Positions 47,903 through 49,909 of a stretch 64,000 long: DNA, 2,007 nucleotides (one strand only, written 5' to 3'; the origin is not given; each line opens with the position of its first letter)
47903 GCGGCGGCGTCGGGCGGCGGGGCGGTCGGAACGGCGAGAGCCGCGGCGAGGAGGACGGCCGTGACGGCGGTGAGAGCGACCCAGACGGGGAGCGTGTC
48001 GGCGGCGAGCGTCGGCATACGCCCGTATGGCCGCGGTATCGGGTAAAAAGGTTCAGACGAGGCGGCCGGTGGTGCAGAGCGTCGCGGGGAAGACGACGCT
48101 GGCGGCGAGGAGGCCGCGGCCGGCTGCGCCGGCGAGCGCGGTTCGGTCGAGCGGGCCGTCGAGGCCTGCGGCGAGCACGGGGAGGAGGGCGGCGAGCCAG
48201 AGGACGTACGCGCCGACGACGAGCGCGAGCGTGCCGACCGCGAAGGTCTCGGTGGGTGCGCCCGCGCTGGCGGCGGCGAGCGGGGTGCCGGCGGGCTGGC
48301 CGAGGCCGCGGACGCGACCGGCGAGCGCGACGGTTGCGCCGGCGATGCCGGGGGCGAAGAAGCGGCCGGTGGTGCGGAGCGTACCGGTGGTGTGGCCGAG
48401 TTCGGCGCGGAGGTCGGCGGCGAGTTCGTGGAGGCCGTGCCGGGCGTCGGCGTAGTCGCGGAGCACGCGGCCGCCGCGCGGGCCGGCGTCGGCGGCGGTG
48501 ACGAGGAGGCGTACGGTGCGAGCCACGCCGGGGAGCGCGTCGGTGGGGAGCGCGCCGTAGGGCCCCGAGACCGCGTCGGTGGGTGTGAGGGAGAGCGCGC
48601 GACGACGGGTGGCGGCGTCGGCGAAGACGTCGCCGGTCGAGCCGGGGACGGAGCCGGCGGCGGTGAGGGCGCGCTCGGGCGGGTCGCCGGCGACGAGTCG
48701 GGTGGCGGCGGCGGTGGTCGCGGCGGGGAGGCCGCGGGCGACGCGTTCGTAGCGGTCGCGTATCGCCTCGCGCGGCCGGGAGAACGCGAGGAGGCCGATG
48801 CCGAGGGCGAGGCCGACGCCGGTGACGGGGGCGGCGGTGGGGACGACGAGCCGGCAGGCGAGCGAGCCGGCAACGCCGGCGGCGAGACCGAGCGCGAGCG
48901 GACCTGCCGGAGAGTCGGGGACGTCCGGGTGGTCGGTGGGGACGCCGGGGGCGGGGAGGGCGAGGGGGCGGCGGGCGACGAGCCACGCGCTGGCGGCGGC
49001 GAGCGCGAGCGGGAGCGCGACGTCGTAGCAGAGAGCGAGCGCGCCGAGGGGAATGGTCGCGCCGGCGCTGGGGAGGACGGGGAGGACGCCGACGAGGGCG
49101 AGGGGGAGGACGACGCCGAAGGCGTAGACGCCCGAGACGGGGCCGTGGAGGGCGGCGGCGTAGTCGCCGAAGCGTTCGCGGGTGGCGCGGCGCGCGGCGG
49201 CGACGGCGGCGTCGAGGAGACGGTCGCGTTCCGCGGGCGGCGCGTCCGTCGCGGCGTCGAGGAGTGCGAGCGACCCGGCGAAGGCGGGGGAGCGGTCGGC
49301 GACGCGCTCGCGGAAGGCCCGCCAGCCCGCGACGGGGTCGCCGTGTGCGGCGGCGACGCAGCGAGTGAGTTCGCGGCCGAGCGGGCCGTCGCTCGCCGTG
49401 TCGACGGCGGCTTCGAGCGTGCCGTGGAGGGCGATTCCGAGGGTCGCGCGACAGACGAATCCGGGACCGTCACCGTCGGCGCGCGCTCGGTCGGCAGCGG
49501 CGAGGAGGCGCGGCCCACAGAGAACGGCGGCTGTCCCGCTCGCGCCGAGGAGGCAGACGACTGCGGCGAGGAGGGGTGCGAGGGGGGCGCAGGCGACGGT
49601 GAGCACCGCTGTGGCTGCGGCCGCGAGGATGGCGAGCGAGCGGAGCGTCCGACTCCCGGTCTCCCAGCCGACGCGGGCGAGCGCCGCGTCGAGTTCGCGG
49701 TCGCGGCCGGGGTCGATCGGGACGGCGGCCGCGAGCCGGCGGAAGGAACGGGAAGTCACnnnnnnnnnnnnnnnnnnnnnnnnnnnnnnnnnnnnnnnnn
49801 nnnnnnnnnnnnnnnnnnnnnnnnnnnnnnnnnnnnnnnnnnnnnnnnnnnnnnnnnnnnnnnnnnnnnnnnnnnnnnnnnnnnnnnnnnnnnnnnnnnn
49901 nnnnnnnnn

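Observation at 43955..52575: Tad/Flp-like type IV pilus/secretion operon with bacterial-Tad-like gene order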

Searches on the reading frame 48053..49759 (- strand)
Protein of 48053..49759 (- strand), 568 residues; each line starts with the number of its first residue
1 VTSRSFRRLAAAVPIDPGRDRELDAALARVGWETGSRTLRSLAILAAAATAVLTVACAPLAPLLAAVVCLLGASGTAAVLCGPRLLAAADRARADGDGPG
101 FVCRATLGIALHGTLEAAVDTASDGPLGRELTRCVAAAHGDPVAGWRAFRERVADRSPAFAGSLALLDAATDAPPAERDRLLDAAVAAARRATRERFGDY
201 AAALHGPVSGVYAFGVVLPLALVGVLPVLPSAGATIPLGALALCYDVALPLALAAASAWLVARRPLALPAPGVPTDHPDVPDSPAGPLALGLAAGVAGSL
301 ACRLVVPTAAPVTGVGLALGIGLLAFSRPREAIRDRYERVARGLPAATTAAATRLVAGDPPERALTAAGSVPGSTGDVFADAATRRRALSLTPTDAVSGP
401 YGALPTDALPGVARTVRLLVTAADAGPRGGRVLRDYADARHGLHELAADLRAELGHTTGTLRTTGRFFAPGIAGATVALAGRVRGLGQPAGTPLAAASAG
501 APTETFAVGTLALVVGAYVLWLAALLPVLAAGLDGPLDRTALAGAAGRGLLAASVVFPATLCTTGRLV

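Call 7: search_protein_families(library=pfam, proteins=[window:48053-49759:-], max_evalue=0.01)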
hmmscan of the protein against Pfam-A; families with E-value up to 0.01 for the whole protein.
window:48053-49759:- (568 aa): 0 families

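Call 8: search_protein_families(library=ncbifam, proteins=[window:48053-49759:-], max_evalue=0.01)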
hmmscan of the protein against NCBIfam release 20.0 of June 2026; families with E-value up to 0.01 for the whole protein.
window:48053-49759:- (568 aa): 0 families

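Call 22: search_protein_families(library=pfam, proteins=[window:48053-49759:-], max_evalue=5)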
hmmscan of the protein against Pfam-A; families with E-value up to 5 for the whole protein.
window:48053-49759:- (568 aa): 0 families

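Call 24: find_homologous_proteins(query=window:48053-49759:-)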
Query window:48053-49759:- (568 aa): 66 proteins with E <= 0.001 among 8000 candidates.
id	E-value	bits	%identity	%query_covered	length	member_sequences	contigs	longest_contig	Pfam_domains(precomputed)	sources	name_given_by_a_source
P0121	0.0e+0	1157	100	100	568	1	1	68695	-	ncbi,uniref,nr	ncbi:hypothetical protein [Halocalculus aciditolerans]|uniref:Type II secretion system protein n=1 T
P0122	5.4e-88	315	42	100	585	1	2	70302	-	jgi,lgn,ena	-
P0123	4.1e-85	305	42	89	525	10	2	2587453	-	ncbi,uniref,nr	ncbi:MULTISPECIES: hypothetical protein [Halobacterium]|uniref:hypothetical protein n=1 Tax=Halobact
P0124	2.5e-82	296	42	98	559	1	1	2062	-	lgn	-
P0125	3.5e-82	295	44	86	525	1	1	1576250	-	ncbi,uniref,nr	ncbi:hypothetical protein [Halobacterium sp. R2-5]|uniref:hypothetical protein n=1 Tax=Halobacterium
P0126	1.4e-80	290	42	86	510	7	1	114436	-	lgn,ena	-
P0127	1.2e-79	287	41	93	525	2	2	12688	-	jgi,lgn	jgi:Flp pilus assembly protein TadB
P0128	3.0e-78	282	42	90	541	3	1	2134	-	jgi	jgi:hypothetical protein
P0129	3.2e-78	282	43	89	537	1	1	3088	-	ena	-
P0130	4.0e-78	282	41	92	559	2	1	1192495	-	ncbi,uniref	ncbi:hypothetical protein [Haloarchaeobius sp. HRN-SO-5]|uniref:hypothetical protein n=1 Tax=Haloarc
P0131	6.5e-78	281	41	86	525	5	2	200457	-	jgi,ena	-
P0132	9.2e-77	278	39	98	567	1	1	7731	-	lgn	-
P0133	9.8e-77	277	41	88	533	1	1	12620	-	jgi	jgi:hypothetical protein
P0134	2.0e-76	276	39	90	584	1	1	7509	-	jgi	jgi:Flp pilus assembly protein TadB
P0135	4.6e-76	275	42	90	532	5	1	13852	-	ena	-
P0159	6.7e-64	235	39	82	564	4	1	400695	-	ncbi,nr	ncbi:type II secretion system protein [halophilic archaeon]|nr:type II secretion system protein [hal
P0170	2.5e-61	227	40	85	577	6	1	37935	PF00482.29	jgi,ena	-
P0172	1.2e-59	221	37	86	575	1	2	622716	-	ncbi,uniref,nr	ncbi:type II secretion system protein [Halegenticoccus tardaugens]|uniref:type II secretion system p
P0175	2.0e-58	217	35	84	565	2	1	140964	-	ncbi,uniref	ncbi:type II secretion system protein [Salinibaculum salinum]|uniref:type II secretion system protei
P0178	3.4e-57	213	35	95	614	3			-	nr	nr:type II secretion system protein [Haloprofundus marisrubri]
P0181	1.8e-55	207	38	84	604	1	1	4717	PF00482.29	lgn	-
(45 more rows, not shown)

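Call 26: search_solved_structures(query=A1, max_evalue=10, show_alignments=2)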
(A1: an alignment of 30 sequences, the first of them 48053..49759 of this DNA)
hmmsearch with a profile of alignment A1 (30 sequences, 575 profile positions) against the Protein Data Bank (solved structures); distinct sequences matched with E-value up to 10: 2.
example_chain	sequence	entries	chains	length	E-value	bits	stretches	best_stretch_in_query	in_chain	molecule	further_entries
5aex_A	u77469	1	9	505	0.16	13.8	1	298-347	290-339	AMMONIUM TRANSPORTER MEP2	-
9xz9_A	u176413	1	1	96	0.54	12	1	92-143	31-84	Quorum sensing controller protein QseC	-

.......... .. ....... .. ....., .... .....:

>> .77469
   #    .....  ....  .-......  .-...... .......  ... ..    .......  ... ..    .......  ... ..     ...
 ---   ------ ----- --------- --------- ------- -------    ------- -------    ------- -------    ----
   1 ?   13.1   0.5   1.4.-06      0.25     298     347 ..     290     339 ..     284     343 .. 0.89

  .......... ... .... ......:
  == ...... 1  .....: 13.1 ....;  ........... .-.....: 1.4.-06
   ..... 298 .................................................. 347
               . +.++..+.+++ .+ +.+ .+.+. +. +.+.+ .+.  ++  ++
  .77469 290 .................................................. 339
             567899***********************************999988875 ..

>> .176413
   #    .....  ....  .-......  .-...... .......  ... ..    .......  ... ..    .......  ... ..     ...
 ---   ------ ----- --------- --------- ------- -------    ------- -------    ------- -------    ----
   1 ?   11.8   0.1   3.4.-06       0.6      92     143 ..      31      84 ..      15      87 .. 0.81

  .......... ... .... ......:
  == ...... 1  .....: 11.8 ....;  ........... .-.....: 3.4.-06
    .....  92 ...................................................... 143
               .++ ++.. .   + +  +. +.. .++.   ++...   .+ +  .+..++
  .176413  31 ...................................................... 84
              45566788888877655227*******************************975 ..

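Call 28: search_protein_families(library=pfam, alignment_id=A1, max_evalue=1)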
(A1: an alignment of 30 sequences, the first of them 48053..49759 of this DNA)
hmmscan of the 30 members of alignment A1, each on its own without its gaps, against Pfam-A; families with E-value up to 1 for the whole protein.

A. member 1, window:48053-49759:- (568 aa): 0 families

B. families by the number of members that match (of 30 scanned): 11 families
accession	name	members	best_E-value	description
PF00482.28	T2SSF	15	3.6e-06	Type II secretion system (T2SS), protein F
PF24220.1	DUF7439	2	0.01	Family of unknown function (DUF7439)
PF25688.1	P22_gp7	1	0.0053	Bacteriophage P22 DNA ejection protein gp7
PF04508.17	Pox_A_type_inc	1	0.075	Viral A-type inclusion protein repeat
PF22169.1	AP205_coat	1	0.085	AP205 coat protein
PF12616.13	DUF3775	1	0.14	Protein of unknown function (DUF3775)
PF14013.11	MT0933_antitox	1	0.28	MT0933-like antitoxin protein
PF15039.11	DUF4530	1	0.29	Domain of unknown function (DUF4530)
PF01391.23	Collagen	1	0.31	Collagen triple helix repeat (20 copies)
PF20711.2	DUF6825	1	0.33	Family of unknown function (DUF6825)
PF16632.10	Caskin-tail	1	0.5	C-terminal region of Caskin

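Call 38: predict_structure(alignment_id=A1)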
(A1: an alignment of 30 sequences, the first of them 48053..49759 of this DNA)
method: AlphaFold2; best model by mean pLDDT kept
length: 568 residues; sequences in the alignment: 30
mean_pLDDT: 87.9   pTM: 0.85
mean pLDDT of the five models: 87.9, 84.5, 83.4, 82.8, 82.2
residues with pLDDT >= 90: 293; 70-90: 247; 50-70: 11; < 50: 17
segments of 3 or more residues with pLDDT < 50: 488-504
pLDDT, mean of each block of 10 residues (from residue 1): 82 90 91 91 92 92 88 91 90 87 90 88 88 94 94 88 94 92 92 89 88 86 81 82 89 92 81 85 94 97 93 97 96 90 90 92 91 93 92 85 76 79 85 85 85 90 95 91 60 45 63 93 96 88 96 97 91
secondary structure, 60 per line:
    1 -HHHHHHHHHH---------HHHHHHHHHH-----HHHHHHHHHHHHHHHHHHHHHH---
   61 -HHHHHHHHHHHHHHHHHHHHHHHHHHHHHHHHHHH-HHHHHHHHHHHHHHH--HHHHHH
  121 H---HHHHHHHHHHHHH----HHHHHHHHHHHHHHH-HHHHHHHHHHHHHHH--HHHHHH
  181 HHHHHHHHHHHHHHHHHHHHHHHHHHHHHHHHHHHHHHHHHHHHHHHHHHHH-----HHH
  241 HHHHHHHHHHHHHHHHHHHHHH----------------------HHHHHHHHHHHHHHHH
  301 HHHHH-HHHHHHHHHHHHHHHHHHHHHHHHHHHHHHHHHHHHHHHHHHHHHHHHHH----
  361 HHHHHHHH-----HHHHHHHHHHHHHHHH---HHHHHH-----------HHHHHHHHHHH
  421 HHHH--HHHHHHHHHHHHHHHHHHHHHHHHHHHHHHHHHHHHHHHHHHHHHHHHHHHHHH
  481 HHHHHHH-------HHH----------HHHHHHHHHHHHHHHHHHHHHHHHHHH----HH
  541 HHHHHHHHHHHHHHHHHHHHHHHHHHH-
elements in order: H2-11 H21-30 H36-57 H62-96 H98-112 H115-121 H125-137 H142-156 H158-172 H175-232 H238-262 H285-305 H307-356 H361-368 H374-389 H393-398 H410-424 H427-487 H508-534 H539-567

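Call 47: fold_search(model_id=the predicted structure, library=pdb)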
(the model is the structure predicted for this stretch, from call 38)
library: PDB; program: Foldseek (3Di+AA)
matches with E <= 10: 106; with E <= 0.001: 0
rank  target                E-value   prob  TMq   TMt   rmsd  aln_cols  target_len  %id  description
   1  9e03_A                7.0e-01  0.09  0.11  0.15  25.9       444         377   16  Cryo-EM structure of a TatBC complex from Myxococcus xanthus (released 2025-08-27)
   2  8qah_A                7.0e-01  0.08  0.11  0.13  29.7       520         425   14  X-ray crystal structure of a de novo designed single-chain parallel coiled-coil alpha-helical barrel with 8 inner heli (released 2024-07-03)
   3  9g71_A                7.0e-01  0.04  0.10  0.10  25.4       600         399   12  Cryo-EM structure of TTYH2 in complex with lipids in GDN (released 2025-05-21)
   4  9u4t_A                1.3e+00  0.02  0.09  0.08  30.6       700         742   12  Cryo-EM map of MSMEG_3496 in complex with AcpM, size exclusion chromatography peak1 (released 2025-12-10)
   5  6o3e_B                1.4e+00  0.05  0.12  0.12  27.6       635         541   12  mouse aE-catenin 82-883 (released 2019-11-13)
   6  8ga5_A                1.4e+00  0.03  0.09  0.10  29.4       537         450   15  CLC-ec1 L25C/A450C/C85A at pH 4.5 100mM Cl Intermediate (released 2024-02-07)
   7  2wsw                  1.6e+00  0.03  0.10  0.11  25.9       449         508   13  Crystal Structure of Carnitine Transporter from Proteus mirabilis (released 2010-09-08)
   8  8qai_B                1.7e+00  0.08  0.13  0.18  27.6       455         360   14  X-ray crystal structure of a de novo designed single-chain parallel coiled-coil alpha-helical barrel with 7 inner heli (released 2024-07-03)
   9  6xr1                  1.8e+00  0.04  0.11  0.12  27.4       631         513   14  Computationally designed right-handed alpha/alpha single-chain toroid with 9 repeats (released 2021-07-14)
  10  8ipr_A                2.5e+00  0.02  0.09  0.09  30.3       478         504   15  Cryo-EM structure of heme transporter CydDC from Mycobacterium smegmatis in the outward facing ATP bound state (released 2023-06-14)
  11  7z6n_A                2.7e+00  0.07  0.11  0.18  27.8       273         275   17  Crystal structure of Zn2+-transporter BbZIP in a metal-stripped state (released 2022-08-10)
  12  8czj_A                2.7e+00  0.06  0.11  0.16  27.8       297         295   18  A bacteria Zrt/Irt-like protein in the apo state (released 2023-02-22)
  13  5x87_C                2.8e+00  0.06  0.11  0.21  17.6       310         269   14  Crystal structure of a bacterial Bestrophin homolog from Klebsiella pneumoniae with a mutation L177T (released 2017-11-01)
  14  3te2_A                2.9e+00  0.06  0.11  0.20  25.2       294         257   13  Crystal structure of HSC K16S (released 2012-03-07)
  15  8pd9                  2.9e+00  0.04  0.11  0.07  22.0       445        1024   14  cAMP-bound SpSLC9C1 in lipid nanodiscs, protomer state 1 (released 2023-11-08)
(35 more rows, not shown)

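Call 62: search_protein_families(library=pfam, proteins=[P0170, P0181, P0159, P0172, P0175, P0178], max_evalue=1)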
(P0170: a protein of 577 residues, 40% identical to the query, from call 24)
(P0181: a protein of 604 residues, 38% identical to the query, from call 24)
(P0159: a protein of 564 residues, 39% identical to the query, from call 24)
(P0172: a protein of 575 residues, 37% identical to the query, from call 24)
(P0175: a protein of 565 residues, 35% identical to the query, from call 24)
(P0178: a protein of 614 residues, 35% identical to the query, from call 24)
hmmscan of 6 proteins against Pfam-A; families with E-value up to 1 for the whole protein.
P0170 (577 aa): 1 family
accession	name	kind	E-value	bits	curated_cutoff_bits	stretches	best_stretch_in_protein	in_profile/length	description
PF00482.28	T2SSF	-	2.7e-05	24.6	25.2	1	368-484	10-122/125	Type II secretion system (T2SS), protein F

P0181 (604 aa): 1 family
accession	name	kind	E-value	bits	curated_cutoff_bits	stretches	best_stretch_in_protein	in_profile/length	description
PF00482.28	T2SSF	-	3.6e-06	27.4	25.2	1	380-497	10-120/125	Type II secretion system (T2SS), protein F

P0159 (564 aa): 2 families
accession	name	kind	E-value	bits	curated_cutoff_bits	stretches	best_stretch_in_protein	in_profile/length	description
PF00482.28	T2SSF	-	0.00079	19.8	25.2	1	363-481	9-120/125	Type II secretion system (T2SS), protein F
PF12616.13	DUF3775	-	0.14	12.6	27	1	355-403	21-69/73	Protein of unknown function (DUF3775)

P0172 (575 aa): 0 families

P0175 (565 aa): 1 family
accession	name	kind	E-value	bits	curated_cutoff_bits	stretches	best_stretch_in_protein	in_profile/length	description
PF20711.2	DUF6825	-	0.33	11.9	27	0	347-363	22-38/105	Family of unknown function (DUF6825)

P0178 (614 aa): 2 families
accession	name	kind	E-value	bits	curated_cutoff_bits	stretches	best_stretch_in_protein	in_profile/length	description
PF00482.28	T2SSF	-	0.00034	21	25.2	1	367-468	11-105/125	Type II secretion system (T2SS), protein F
PF01391.23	Collagen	-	0.31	11.3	27.2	1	508-531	22-45/60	Collagen triple helix repeat (20 copies)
